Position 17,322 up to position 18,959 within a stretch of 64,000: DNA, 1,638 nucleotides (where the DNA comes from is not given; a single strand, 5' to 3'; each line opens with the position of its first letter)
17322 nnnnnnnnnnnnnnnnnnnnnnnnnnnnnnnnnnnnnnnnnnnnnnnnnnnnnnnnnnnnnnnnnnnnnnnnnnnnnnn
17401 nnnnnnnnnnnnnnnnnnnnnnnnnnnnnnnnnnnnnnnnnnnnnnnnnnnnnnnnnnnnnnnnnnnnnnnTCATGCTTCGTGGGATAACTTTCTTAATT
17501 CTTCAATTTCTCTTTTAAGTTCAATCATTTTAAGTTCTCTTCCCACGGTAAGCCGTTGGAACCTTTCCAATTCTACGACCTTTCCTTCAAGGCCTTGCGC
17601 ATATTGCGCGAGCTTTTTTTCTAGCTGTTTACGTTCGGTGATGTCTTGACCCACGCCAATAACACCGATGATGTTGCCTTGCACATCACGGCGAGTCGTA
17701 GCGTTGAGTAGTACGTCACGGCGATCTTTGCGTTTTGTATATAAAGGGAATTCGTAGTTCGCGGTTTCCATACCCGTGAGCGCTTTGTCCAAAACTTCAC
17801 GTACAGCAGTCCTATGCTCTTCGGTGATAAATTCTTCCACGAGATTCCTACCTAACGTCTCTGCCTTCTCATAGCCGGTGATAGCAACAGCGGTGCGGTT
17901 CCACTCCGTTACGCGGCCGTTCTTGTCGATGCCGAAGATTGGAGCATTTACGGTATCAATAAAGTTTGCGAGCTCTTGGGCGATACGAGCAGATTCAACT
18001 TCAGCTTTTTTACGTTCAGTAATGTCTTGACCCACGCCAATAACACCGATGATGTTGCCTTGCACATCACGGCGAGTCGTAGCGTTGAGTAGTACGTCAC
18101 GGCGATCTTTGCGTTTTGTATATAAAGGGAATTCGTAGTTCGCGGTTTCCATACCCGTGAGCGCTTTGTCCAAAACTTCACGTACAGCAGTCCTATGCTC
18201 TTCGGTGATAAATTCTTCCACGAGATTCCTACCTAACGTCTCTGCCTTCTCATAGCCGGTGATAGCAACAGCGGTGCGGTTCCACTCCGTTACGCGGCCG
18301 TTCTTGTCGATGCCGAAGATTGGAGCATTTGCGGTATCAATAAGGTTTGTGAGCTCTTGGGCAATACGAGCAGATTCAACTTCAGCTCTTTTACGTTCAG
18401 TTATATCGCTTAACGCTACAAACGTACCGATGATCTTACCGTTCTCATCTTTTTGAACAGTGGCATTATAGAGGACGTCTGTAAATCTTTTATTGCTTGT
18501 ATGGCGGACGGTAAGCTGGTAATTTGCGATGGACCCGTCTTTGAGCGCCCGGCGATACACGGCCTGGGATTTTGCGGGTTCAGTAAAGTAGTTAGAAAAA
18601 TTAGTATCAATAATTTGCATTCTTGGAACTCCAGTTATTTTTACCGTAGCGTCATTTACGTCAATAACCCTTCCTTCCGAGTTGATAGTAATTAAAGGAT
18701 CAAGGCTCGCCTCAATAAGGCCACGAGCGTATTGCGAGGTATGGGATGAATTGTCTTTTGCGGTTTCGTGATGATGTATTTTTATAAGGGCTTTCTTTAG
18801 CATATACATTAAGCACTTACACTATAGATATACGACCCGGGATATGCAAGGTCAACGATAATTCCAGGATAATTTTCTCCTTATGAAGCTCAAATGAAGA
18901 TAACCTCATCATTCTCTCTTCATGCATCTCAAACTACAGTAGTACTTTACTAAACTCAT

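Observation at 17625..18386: Near-identical 381-bp tandem duplication creating a PAS-PAS repeat inside a sensor protein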

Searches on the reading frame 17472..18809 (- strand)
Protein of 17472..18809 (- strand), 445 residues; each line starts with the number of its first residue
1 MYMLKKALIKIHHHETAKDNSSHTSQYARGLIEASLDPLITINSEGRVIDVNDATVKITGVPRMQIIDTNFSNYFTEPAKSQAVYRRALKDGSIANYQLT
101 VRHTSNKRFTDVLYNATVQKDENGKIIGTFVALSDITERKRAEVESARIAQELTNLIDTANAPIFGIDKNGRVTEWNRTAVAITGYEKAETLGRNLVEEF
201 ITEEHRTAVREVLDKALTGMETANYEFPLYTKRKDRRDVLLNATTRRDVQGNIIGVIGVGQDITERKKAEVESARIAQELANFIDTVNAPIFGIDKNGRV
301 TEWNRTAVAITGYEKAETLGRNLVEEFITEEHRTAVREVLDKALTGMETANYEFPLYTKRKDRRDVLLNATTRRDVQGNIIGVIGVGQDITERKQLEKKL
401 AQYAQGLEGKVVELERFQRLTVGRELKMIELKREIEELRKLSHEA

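Call 6: search_protein_families(library=pfam, proteins=[window:17472-18809:-], max_evalue=0.01)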
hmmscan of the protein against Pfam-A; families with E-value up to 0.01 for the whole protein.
window:17472-18809:- (445 aa): 11 families
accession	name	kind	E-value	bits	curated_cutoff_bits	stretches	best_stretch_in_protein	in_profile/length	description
PF00989.32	PAS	-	2.5e-54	182.5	22.6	3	152-263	2-113/113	PAS fold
PF08448.16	PAS_4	-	3.1e-46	156.6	23.1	3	285-395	2-110/110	PAS fold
PF13426.13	PAS_9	-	1.5e-35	122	27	3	163-265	3-103/103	PAS domain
PF08447.18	PAS_3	-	2.3e-19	69.9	25.6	2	174-259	2-88/89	PAS fold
PF13188.13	PAS_8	-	2.7e-19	68.8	21.8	3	153-205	3-55/65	PAS domain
PF24820.1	Diguanyl_cycl_sensor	-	3.7e-10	40.2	28.1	0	31-88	1-56/109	Diguanylate cyclase-like sensor domain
PF13596.12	PAS_10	-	2.2e-09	38.3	22.1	2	153-264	1-106/106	PAS domain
PF17765.7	MLTR_LBD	-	2.2e-05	25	26.3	0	151-205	3-59/168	MmyB-like transcription regulator ligand binding domain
PF08348.17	PAS_6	-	0.00018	21.8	27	0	346-397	60-113/115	YheO-like PAS domain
PF07322.17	Seadorna_Vp10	-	0.0013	19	28.7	0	195-257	7-69/202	Seadornavirus Vp10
PF10996.14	Beta-Casp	-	0.0086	17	27.7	0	177-196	101-120/120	Beta-Casp domain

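Call 8: find_encoding_contigs(protein=window:17472-18809:-, flank=6000, max_places=10)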
Protein window:17472-18809:- (445 aa): no gene with exactly this product is on record in the collection.
